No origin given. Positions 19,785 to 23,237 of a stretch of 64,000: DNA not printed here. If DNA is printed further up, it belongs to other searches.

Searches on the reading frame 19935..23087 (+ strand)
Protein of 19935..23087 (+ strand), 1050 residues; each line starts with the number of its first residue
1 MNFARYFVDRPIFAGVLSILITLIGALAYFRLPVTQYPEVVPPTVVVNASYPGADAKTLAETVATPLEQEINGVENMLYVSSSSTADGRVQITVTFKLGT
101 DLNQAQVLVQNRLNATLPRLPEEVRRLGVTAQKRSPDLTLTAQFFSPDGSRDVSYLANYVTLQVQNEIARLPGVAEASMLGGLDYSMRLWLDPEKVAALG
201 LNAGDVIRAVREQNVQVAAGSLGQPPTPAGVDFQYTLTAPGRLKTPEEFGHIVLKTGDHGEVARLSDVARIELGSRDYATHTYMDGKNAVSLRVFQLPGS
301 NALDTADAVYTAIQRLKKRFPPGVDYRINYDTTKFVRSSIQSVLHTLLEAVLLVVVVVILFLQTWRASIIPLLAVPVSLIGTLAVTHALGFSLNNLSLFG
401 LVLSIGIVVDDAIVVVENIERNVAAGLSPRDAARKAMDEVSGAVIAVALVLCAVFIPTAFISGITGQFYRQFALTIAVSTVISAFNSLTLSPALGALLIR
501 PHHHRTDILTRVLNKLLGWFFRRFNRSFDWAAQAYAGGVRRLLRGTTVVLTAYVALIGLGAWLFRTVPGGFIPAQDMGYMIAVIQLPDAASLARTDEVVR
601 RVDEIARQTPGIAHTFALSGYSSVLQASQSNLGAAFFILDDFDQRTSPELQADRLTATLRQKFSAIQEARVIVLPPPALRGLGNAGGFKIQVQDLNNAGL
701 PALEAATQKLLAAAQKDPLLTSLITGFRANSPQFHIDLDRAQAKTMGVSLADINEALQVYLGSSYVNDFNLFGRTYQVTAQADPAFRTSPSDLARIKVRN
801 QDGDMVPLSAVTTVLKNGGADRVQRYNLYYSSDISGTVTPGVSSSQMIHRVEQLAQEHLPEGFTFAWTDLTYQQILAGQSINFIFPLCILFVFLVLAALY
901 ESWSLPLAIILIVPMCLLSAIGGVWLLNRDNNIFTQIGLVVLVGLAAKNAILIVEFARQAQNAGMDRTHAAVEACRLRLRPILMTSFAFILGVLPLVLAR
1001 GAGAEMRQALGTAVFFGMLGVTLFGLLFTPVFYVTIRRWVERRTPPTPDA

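Call 77: search_protein_families(library=pfam, proteins=[window:19935-23087:+], max_evalue=0.00001)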
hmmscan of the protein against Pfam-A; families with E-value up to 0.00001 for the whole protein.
window:19935-23087:+ (1050 aa): 2 families
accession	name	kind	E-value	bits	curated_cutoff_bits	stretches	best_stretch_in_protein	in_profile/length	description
PF00873.25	ACR_tran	-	0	1157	28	1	4-1036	2-1020/1021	AcrB/AcrD/AcrF family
PF03176.21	MMPL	-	1.9e-21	76.8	20.5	2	260-500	62-304/333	MMPL family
